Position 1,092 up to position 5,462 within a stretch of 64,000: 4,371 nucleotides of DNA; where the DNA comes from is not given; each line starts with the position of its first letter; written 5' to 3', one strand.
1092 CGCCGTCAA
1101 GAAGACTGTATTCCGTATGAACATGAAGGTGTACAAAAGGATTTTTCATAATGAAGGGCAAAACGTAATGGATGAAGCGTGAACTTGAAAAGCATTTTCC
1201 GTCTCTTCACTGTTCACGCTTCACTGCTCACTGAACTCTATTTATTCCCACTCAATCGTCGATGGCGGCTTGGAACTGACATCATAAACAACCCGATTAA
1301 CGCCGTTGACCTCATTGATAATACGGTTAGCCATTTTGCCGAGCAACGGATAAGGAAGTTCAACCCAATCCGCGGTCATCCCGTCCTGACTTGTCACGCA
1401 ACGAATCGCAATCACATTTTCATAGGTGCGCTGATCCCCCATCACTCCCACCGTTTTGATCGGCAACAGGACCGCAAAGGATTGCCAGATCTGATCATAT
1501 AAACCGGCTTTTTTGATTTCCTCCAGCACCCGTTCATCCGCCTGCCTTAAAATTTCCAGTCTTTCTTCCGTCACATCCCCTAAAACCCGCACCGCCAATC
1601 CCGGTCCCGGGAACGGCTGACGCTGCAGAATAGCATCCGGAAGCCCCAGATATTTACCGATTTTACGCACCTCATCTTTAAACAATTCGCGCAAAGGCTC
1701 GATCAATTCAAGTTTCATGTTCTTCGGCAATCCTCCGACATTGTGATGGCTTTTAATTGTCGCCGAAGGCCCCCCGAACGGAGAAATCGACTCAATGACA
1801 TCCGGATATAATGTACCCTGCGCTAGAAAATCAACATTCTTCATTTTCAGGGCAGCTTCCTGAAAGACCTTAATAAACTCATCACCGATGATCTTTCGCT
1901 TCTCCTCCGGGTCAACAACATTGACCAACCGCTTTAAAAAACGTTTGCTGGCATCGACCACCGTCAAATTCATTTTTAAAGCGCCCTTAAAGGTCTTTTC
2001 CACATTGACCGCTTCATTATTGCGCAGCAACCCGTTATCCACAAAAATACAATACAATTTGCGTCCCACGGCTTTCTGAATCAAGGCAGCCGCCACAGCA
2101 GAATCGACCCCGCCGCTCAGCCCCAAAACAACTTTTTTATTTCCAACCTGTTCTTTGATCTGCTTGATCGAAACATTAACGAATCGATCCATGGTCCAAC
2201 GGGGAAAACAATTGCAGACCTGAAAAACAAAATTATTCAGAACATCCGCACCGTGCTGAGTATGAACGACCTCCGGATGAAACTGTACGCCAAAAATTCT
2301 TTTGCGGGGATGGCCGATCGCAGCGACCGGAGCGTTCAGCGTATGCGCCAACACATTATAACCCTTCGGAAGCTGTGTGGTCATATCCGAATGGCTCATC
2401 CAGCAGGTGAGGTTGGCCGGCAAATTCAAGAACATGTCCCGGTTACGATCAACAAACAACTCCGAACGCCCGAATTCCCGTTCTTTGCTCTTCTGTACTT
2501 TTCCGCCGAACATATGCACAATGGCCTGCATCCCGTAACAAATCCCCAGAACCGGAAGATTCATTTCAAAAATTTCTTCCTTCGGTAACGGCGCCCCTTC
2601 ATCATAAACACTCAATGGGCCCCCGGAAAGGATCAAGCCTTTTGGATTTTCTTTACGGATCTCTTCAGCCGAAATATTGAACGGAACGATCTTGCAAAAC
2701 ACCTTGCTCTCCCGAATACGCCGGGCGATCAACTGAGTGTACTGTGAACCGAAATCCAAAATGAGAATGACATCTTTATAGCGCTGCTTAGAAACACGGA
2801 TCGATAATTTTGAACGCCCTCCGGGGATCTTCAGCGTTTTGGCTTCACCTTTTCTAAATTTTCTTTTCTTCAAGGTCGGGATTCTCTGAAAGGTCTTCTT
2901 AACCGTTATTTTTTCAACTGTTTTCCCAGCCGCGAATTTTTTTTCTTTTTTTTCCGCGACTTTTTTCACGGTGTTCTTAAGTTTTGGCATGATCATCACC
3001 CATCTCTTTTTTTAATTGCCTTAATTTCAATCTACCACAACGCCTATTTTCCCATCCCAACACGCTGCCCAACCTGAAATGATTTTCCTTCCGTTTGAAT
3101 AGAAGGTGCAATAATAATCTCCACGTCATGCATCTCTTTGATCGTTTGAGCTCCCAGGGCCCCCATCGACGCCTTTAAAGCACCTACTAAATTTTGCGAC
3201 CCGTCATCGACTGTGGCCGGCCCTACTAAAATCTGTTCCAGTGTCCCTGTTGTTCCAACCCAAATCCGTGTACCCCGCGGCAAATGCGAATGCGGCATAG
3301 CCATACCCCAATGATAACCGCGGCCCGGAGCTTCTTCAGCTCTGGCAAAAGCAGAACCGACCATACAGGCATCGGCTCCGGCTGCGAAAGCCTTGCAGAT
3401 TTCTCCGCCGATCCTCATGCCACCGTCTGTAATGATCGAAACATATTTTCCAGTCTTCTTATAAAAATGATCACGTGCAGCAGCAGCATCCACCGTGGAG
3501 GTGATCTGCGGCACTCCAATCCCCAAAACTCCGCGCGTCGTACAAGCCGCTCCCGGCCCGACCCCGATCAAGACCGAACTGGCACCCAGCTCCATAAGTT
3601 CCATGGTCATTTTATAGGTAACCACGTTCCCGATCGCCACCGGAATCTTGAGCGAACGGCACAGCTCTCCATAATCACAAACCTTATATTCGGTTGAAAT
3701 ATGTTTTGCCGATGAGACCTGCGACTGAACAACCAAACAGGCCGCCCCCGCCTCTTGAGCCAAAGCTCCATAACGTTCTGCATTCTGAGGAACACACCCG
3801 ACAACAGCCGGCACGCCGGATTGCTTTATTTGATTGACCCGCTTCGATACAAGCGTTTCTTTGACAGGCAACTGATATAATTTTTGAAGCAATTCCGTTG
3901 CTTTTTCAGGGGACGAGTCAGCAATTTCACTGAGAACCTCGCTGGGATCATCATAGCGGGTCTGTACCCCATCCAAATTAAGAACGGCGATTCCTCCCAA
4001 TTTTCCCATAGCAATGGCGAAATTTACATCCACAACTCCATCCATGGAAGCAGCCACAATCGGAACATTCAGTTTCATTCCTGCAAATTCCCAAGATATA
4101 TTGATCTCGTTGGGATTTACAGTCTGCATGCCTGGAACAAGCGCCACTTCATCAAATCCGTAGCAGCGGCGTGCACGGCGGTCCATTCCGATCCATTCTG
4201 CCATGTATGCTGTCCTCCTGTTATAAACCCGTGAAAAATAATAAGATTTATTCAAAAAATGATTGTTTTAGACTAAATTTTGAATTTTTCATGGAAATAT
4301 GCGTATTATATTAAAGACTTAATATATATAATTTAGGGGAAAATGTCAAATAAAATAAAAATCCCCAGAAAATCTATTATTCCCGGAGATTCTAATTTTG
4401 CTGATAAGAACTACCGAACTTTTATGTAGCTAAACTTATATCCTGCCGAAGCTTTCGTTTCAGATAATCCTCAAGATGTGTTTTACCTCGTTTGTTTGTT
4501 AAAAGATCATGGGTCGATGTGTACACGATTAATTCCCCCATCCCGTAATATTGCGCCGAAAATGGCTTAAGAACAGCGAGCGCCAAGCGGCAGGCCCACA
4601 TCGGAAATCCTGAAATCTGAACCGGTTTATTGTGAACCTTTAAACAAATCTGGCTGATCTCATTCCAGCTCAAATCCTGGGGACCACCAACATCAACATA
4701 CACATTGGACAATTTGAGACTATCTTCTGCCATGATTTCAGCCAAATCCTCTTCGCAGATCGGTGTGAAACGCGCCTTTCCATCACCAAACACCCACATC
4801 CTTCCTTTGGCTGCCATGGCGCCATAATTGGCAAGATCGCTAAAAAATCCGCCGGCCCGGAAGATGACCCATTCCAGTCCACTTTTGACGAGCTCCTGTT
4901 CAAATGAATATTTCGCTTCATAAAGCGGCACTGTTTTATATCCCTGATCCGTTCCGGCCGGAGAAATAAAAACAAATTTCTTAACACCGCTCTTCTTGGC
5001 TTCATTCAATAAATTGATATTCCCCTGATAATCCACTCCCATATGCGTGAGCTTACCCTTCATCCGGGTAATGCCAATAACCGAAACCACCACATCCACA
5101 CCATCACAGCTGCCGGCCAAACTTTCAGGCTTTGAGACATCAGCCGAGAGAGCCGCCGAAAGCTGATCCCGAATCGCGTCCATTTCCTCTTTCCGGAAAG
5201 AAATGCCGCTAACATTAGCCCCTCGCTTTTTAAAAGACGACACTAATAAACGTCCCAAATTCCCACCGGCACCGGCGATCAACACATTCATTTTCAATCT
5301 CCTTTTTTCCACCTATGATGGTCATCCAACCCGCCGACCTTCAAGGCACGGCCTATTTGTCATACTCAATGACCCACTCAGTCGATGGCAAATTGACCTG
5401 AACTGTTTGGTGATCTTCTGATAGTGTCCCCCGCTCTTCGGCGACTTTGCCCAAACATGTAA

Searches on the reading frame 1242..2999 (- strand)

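Call 69: search_protein_families(library=pfam, proteins=[window:1242-2999:-], max_evalue=0.00001)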
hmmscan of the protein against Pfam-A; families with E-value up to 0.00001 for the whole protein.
window:1242-2999:- (585 aa): 4 families
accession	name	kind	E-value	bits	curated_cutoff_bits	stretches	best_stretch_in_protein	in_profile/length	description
PF00117.34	GATase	-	4.5e-50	170.4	22.8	1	79-260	1-189/190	Glutamine amidotransferase class-I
PF00958.27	GMP_synt_C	-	3.1e-46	155.8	27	1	493-584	1-92/92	GMP synthase C terminal domain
PF02540.23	NAD_synthase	-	1.1e-13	51.4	21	1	277-349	8-80/242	NAD synthase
PF07722.19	Peptidase_C26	-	2.5e-08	34.4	20.5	1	141-243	99-219/219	Peptidase C26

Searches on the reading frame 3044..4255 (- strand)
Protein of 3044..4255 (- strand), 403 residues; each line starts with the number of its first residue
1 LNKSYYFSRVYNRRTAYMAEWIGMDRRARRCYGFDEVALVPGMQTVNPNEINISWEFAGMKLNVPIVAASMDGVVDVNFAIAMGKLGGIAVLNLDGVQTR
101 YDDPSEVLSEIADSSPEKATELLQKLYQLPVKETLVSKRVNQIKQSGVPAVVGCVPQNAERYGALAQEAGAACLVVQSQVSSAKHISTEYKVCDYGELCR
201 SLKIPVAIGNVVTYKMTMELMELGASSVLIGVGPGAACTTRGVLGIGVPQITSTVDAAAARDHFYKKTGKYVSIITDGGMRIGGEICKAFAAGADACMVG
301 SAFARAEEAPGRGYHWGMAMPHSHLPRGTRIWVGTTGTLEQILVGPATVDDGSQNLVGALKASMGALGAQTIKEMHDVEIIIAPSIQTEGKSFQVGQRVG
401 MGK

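Call 69: search_protein_families(library=pfam, proteins=[window:3044-4255:-], max_evalue=0.00001)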
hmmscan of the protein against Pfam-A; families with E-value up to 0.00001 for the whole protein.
window:3044-4255:- (403 aa): 2 families
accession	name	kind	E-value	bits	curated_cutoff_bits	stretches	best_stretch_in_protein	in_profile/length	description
PF00478.31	IMPDH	-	5.2e-52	177.4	25.6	1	32-312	2-248/345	IMP dehydrogenase / GMP reductase domain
PF01070.24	FMN_dh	-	8.5e-10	38.6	24.9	1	34-309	30-311/350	FMN-dependent dehydrogenase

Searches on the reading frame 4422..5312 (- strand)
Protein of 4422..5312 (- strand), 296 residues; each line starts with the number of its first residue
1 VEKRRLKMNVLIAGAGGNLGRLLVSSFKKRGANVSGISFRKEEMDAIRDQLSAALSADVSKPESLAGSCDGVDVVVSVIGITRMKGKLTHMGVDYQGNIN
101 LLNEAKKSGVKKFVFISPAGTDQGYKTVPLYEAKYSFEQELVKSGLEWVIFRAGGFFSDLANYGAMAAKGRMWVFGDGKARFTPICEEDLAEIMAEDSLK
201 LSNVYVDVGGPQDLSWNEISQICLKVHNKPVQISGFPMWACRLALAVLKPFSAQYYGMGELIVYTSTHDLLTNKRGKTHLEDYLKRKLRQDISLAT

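Call 70: search_protein_families(library=pfam, proteins=[window:4422-5312:-], max_evalue=0.00001)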
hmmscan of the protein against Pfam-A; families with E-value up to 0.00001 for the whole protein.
window:4422-5312:- (296 aa): 4 families
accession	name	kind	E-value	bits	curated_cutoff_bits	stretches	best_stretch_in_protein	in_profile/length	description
PF13460.12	NAD_binding_10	-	1.1e-19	71.5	27.2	1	14-161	1-151/184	NAD(P)H-binding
PF05368.20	NmrA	-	3.9e-12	46.8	27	1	8-233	3-240/298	NmrA-like family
PF01073.25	3Beta_HSD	-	9.3e-11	41.7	22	1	11-119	1-117/280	3-beta hydroxysteroid dehydrogenase/isomerase family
PF01370.27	Epimerase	-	5.6e-09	36.2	20.9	1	10-117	1-114/240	NAD dependent epimerase/dehydratase family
